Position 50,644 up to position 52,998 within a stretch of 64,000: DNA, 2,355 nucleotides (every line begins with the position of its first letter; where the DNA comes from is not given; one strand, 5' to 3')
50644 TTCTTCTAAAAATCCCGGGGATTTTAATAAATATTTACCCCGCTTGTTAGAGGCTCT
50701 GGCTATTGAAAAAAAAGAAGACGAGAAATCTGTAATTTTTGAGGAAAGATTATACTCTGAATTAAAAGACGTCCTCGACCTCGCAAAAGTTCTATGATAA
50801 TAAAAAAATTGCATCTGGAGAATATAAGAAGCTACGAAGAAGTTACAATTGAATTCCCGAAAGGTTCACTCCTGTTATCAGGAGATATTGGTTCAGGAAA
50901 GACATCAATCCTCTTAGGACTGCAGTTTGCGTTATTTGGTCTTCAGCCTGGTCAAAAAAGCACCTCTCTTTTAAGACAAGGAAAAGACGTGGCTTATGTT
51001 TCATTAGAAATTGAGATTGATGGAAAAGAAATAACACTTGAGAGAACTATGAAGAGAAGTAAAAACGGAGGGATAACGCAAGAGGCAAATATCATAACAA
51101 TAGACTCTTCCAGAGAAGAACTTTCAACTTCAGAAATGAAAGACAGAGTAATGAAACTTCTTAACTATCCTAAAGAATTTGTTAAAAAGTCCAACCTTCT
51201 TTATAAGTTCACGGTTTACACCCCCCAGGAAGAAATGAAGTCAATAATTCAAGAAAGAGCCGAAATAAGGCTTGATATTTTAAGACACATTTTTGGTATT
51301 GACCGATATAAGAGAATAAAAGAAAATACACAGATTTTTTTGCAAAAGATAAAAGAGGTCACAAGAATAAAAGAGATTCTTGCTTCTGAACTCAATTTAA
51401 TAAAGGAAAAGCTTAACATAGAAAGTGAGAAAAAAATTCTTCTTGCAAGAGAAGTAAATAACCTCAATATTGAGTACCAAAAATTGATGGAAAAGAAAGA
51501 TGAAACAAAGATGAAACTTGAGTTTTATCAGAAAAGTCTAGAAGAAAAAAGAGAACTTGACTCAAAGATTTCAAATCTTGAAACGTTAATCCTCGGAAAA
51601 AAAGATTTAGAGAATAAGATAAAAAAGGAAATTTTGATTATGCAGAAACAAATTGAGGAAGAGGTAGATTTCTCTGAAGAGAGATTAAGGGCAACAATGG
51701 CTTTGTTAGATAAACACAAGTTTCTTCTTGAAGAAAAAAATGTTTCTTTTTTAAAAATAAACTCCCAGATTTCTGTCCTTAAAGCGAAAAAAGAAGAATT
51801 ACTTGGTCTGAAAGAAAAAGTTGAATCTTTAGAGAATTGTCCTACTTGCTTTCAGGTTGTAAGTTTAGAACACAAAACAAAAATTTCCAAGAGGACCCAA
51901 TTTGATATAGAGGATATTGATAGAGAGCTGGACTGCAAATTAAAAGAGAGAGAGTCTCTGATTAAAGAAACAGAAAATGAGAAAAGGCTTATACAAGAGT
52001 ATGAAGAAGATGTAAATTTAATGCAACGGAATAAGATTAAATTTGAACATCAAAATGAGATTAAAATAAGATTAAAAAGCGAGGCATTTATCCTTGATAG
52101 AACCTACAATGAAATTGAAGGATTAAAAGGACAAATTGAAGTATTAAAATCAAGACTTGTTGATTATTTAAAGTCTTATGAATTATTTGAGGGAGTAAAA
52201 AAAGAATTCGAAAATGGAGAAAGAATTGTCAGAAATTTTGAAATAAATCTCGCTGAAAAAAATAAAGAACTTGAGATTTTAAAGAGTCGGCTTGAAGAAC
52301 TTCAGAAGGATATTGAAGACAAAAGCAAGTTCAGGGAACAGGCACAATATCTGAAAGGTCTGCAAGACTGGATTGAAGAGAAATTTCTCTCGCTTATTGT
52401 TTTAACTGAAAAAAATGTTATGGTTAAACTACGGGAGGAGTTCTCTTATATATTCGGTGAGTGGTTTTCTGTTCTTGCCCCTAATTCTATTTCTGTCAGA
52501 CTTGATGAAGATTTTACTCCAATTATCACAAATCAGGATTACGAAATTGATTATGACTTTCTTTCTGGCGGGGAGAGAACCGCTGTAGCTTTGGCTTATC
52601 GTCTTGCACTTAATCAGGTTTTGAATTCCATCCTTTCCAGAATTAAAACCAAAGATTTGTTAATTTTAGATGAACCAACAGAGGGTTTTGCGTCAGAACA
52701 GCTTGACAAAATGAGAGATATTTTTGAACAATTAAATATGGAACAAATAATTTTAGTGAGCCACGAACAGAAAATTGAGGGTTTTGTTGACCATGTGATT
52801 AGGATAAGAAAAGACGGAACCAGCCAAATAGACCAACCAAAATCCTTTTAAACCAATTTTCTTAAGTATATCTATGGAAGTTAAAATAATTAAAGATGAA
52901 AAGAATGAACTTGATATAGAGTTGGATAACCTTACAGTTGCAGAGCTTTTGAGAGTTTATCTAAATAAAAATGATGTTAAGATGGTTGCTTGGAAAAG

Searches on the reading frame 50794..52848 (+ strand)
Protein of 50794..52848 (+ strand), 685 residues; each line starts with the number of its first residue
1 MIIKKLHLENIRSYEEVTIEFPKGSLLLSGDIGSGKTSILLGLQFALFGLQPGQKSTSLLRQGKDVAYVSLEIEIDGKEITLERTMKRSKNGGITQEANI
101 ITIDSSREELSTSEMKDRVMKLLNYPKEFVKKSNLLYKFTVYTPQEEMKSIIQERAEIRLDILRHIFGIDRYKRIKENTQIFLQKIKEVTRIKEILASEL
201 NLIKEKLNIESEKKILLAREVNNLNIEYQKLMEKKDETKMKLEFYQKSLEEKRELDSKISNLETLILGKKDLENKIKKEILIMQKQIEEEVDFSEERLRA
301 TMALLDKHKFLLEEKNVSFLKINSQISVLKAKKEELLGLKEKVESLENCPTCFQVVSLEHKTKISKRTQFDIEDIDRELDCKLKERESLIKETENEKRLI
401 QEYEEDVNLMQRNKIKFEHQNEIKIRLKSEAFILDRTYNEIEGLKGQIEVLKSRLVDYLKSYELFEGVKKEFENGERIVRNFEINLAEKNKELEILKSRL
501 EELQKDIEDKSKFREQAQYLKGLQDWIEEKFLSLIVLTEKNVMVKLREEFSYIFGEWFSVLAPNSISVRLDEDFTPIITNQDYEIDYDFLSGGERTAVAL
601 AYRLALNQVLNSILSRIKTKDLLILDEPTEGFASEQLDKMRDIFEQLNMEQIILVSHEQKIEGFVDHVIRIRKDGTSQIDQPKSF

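Call 58: search_protein_families(library=ncbifam, proteins=[window:50794-52848:+], max_evalue=1e-10)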
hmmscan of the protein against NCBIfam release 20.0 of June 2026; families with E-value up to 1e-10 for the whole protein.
window:50794-52848:+ (685 aa): 6 families
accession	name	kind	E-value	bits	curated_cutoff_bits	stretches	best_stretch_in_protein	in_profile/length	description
NF003034.1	PRK03918.1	equivalog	2e-39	135.3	700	2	403-679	601-875/878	DNA double-strand break repair ATPase Rad50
NF002244.0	PRK01156.1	equivalog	7.7e-33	113.6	847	2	1-263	1-262/895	DNA double-strand break repair ATPase Rad50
NF041034.1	Rad50_Sulf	equivalog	1.2e-30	106.2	1000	2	384-678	569-865/872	DNA double-strand break repair ATPase Rad50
NF002572.0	PRK02224.1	equivalog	2.4e-25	89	1087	2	1-515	1-450/888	DNA double-strand break repair ATPase Rad50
NF045487.1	ASRP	equivalog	5.8e-22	78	300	1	15-607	6-549/593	archaea-specific SMC-related protein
NF041035.1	Rad50_Halo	equivalog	1.3e-21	76.7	1000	1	1-302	1-303/883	DNA double-strand break repair ATPase Rad50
